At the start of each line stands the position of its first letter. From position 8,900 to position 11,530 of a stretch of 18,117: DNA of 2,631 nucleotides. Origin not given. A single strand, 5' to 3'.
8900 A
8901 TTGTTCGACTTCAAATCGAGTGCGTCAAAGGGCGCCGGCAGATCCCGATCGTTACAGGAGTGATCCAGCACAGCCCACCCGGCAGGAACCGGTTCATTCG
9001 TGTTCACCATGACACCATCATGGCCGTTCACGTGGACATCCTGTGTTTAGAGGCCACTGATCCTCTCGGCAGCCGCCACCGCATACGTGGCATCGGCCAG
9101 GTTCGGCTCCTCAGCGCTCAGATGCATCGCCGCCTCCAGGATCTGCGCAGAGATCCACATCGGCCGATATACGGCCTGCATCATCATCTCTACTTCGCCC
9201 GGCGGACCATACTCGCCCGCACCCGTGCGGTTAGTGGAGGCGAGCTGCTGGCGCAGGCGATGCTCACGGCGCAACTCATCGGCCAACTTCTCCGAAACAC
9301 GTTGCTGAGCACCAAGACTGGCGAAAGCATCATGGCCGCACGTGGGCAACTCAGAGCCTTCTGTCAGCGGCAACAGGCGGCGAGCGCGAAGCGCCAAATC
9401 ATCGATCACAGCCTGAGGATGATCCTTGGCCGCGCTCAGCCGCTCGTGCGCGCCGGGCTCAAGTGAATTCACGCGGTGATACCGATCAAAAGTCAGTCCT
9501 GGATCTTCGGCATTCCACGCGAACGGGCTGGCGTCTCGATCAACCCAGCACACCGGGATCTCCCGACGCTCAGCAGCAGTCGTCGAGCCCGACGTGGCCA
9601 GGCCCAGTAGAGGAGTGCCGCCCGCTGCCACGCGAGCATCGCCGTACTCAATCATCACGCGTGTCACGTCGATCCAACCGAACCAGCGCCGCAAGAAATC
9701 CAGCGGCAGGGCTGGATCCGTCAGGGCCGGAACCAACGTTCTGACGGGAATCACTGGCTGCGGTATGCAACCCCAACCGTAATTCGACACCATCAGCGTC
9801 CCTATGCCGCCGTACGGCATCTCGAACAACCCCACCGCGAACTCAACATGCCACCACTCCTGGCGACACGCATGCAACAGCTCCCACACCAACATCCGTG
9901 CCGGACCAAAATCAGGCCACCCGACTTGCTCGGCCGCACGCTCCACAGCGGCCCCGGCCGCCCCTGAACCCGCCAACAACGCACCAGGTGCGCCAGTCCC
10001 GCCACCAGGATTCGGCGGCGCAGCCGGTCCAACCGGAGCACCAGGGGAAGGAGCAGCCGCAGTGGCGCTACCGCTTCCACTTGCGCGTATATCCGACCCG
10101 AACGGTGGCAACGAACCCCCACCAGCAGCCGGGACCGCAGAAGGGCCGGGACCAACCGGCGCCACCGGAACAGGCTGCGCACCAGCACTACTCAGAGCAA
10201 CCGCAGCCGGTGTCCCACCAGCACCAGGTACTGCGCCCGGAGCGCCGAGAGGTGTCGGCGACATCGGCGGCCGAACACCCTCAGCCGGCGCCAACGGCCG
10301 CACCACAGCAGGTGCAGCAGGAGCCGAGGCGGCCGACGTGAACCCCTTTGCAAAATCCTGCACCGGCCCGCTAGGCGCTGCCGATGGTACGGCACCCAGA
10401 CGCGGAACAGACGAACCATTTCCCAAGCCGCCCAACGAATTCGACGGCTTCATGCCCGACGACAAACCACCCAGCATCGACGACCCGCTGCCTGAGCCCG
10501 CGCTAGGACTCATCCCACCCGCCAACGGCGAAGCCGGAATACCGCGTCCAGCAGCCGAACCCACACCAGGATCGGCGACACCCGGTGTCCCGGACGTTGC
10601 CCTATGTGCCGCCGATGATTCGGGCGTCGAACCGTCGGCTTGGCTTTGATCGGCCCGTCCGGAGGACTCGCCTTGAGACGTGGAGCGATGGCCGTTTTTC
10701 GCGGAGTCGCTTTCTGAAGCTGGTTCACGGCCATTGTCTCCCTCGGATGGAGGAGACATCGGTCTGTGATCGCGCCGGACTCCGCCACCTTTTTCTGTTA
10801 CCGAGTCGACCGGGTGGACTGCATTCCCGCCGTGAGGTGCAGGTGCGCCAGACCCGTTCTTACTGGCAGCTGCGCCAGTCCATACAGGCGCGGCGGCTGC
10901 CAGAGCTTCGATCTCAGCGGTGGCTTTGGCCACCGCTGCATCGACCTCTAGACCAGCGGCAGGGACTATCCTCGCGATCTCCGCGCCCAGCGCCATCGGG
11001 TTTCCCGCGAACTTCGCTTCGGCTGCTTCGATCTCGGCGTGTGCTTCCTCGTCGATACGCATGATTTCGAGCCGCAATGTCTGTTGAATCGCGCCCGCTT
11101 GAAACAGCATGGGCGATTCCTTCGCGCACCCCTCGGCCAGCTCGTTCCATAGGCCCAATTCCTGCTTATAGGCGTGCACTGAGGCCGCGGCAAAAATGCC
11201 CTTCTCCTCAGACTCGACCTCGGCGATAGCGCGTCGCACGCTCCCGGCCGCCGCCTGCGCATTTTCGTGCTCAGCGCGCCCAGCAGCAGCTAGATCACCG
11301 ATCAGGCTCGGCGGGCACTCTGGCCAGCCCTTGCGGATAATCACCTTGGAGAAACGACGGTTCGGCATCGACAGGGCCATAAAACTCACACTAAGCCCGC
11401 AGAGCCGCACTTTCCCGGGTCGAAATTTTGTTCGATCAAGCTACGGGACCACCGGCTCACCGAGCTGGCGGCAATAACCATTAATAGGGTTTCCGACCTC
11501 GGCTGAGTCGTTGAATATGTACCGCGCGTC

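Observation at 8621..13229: Five-gene coupled operon of unknown proteins next to the relaxase, including a three-part effector-like protein plus a small partner ORF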

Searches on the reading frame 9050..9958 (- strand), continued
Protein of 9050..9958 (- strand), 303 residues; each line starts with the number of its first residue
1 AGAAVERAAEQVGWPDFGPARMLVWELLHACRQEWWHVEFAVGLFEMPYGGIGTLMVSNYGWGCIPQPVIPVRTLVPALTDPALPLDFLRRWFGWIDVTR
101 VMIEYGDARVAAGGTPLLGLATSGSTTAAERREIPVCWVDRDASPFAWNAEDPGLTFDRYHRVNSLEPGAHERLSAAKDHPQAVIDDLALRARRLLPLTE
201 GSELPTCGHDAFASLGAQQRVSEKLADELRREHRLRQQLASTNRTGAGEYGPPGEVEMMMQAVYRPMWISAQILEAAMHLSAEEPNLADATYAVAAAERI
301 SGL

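Call 92: find_encoding_contigs(protein=P0009, flank=10000, max_places=4)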
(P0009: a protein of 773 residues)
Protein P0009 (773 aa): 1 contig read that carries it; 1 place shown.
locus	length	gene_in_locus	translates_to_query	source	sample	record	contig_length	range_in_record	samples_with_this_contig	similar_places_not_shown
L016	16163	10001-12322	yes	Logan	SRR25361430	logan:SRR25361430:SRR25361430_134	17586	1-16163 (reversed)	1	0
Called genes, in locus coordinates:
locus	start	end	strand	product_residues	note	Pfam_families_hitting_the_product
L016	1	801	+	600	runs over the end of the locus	PF21545:T7SS_EccA1_N, PF00004:AAA (weak)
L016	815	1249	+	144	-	-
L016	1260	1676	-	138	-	PF18478:PIN_10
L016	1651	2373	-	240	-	PF21321:HTH_66, PF04255:DUF433 (weak)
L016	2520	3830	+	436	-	-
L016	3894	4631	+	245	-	-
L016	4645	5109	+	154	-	-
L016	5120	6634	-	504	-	PF13676:TIR_2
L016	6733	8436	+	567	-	-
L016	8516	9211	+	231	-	-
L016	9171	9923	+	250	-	-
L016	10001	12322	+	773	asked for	PF27215:EspK_C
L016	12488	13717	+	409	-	-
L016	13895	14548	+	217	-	PF01966:HD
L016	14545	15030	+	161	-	-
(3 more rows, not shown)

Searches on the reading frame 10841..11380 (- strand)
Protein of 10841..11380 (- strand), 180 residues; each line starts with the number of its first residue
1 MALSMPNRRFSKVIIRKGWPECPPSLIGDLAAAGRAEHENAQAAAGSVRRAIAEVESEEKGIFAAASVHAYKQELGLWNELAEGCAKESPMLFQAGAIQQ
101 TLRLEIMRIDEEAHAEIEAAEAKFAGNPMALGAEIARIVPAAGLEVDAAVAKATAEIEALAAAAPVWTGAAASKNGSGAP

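Call 68: search_solved_structures(query=A3, max_evalue=10, show_alignments=2)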
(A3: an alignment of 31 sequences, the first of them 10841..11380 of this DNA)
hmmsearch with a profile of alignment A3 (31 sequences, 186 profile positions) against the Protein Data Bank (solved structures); distinct sequences matched with E-value up to 10: 27.
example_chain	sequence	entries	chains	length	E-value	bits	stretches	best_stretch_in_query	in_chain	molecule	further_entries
2vrz_A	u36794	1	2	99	6.5e-05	26.1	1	19-108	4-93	VIRULENCE FACTOR ESXA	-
2vs0_A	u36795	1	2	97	6.6e-05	26.1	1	19-108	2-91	VIRULENCE FACTOR ESXA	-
8ek4_A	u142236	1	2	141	0.001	22.3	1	84-163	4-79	Ice-binding protein TIP-99a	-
8snb_8J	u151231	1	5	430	0.0011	22.1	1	23-106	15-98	Tektin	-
12fa_A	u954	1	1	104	0.0036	20.4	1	23-101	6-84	ESAT-6-like protein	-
5izs_A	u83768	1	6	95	0.052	16.7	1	92-126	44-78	Designed protein 5L6HC3_1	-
9y5f_B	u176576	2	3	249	0.12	15.5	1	77-125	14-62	sc-t-SNARE-5.s.8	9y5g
6n2d_b2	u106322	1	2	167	0.14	15.3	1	81-171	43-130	ATP synthase subunit b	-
6n2y_b1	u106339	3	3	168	0.14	15.3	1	81-171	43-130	ATP synthase subunit b | Bacillus PS3 ATP synthase subunit b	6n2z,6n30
9jc1_B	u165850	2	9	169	0.14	15.2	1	81-171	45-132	ATP synthase subunit b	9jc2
8qae_A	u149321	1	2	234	0.19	14.8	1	27-110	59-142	sc-apCC-6-SLLA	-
6n2y_b2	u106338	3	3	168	0.21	14.7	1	81-171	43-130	ATP synthase subunit b | Bacillus PS3 ATP synthase subunit b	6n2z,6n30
9jc1_A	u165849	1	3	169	0.21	14.7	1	81-171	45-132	ATP synthase subunit b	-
6bn1_A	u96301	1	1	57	0.54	13.4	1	100-141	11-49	Serine/threonine-protein kinase hippo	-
3zbh_A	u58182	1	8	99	0.61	13.2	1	24-107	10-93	ESXA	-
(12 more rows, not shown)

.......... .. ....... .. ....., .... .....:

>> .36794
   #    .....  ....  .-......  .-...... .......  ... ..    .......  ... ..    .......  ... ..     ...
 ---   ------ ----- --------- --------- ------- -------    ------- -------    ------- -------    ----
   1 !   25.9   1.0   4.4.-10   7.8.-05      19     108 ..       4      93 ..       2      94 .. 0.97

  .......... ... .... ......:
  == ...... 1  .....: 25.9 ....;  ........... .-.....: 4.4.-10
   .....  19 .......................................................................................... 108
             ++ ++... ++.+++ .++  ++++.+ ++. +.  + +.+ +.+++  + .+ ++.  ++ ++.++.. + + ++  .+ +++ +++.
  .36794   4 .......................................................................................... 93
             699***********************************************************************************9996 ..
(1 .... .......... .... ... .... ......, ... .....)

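Call 78: predict_structure(alignment_id=A3)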
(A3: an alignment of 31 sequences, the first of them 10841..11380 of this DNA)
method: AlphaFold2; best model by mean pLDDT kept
length: 180 residues; sequences in the alignment: 31
mean_pLDDT: 90.9   pTM: 0.78
mean pLDDT of the five models: 90.9, 90.0, 89.7, 86.5, 84.3
residues with pLDDT >= 90: 145; 70-90: 20; 50-70: 12; < 50: 3
segments of 3 or more residues with pLDDT < 50: 178-180
pLDDT, mean of each block of 10 residues (from residue 1): 89 93 92 92 96 96 93 91 89 95 97 98 98 98 98 96 74 52
secondary structure, 60 per line:
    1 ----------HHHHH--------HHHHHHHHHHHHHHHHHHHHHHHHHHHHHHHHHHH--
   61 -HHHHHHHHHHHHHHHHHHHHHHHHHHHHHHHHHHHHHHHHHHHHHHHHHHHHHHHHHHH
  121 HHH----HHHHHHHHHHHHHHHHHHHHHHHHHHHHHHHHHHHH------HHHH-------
elements in order: H11-15 H24-58 H62-123 H128-163 H170-173

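Call 81: fold_search(model_id=the predicted structure, library=pdb)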
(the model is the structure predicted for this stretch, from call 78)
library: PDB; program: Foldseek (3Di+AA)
matches with E <= 10: 300; with E <= 0.001: 0
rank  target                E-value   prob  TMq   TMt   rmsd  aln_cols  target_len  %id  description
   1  6vj5_B                4.0e-02  1.00  0.50  0.51   6.0       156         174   13  Structure of PE25-PPE41(A124L) in complex with EspG5 chaperone from the type VII (ESX-5) secretion system (released 2021-01-27)
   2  4kxr_B                5.8e-02  1.00  0.51  0.52   6.6       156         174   13  Structure of the Mycobacterium tuberculosis type VII secretion system chaperone EspG5 in complex with PE25-PPE41 dimer (released 2014-05-28)
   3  2g38_B                6.2e-02  1.00  0.53  0.55   6.4       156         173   13  A PE/PPE Protein Complex from Mycobacterium tuberculosis (released 2006-03-14)
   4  4w4k_B                7.6e-02  1.00  0.64  0.67   4.5       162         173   13  Crystal structure of a PE25-PPE41 heterodimer from a type VII secretion system of M. tuberculosis (released 2014-10-01)
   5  5xfs_B                1.9e-01  0.99  0.53  0.55   6.0       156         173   15  Crystal structure of PE8-PPE15 in complex with EspG5 from M. tuberculosis (released 2017-08-30)
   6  2elb                  2.7e-01  0.41  0.25  0.17  10.2       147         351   14  Crystal Structure of the BAR-PH domain of human APPL1 (released 2007-05-29)
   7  7pi6_A                2.7e-01  0.25  0.25  0.22  15.4       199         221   11  Trypanosoma brucei ISG65 bound to human complement C3d (released 2022-07-27)
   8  3plt_A                2.9e-01  0.69  0.38  0.33   6.3       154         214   16  Crystal structure of Lsp1 from Saccharomyces cerevisiae (released 2011-06-22)
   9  3qwe                  3.6e-01  0.75  0.41  0.30  17.8       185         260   12  Crystal structure of the N-terminal domain of the GEM interacting protein (released 2011-03-23)
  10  1i4t_B                3.7e-01  0.75  0.42  0.42   7.3       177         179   10  CRYSTAL STRUCTURE ANALYSIS OF RAC1-GMPPNP IN COMPLEX WITH ARFAPTIN (released 2001-05-16)
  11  3syv_D                4.2e-01  0.38  0.30  0.24  10.7       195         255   12  Crystal structure of mPACSIN 3 F-BAR domain mutant (released 2012-05-16)
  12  8qb9_A                4.6e-01  0.57  0.37  0.30   6.5       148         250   15  Helical reconstruction of yeast eisosome protein Pil1 bound to membrane composed of lipid mixture -PIP2/+sterol (DOPC, (released 2024-07-24)
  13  8abq_A                4.9e-01  0.57  0.33  0.29  11.1       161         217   16  Structure of the SNX1-SNX5 complex, Pt derivative (released 2023-06-21)
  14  8s2f_AAA              5.2e-01  0.54  0.37  0.37   7.7       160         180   12  Crystal structure of Borrelia burgdorferi paralogous family 12 outer surface protein BBH37 (released 2025-03-05)
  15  3syv_H                5.7e-01  0.66  0.45  0.35   9.6       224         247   12  Crystal structure of mPACSIN 3 F-BAR domain mutant (released 2012-05-16)
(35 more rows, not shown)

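Call 100: find_homologous_proteins(query=A3, max_evalue=0.001)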
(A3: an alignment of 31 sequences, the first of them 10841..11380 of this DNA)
Query A3 (31 sequences) (180 aa, profile of the alignment): 22 proteins with E <= 0.001 among 8000 candidates.
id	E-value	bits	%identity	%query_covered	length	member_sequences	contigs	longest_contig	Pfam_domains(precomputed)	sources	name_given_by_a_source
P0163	5.5e-43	165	100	100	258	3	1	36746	-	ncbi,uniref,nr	ncbi:hypothetical protein [Mycobacteroides abscessus]|uniref:hypothetical protein n=1 Tax=Mycobacter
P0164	1.1e-31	128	-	-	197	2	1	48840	-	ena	-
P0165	1.5e-31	128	-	-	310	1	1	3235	-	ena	-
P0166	1.2e-27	115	-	-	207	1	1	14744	-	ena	-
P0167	1.4e-26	111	-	-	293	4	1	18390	-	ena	-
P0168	2.4e-26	111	-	-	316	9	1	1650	-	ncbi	ncbi:MAG: hypothetical protein WBV64_14925, partial [Mycobacterium sp.]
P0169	4.1e-25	107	-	-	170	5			-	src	-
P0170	2.5e-24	104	-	-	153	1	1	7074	-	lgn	-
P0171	9.8e-23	99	-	-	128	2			-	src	-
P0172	1.2e-22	99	-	-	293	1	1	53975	-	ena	-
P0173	1.4e-22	99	-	-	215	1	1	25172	-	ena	-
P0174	3.1e-22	97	99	52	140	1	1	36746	-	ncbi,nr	ncbi:hypothetical protein MAUC95_26430 [Mycobacteroides abscessus]|nr:hypothetical protein MAUC95_26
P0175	4.2e-21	94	-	-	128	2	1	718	-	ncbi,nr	ncbi:hypothetical protein HHM19_11205, partial [Staphylococcus capitis]|nr:hypothetical protein [Sta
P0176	1.1e-20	92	-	-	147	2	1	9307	-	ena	-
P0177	2.0e-18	85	-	-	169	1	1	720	-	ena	-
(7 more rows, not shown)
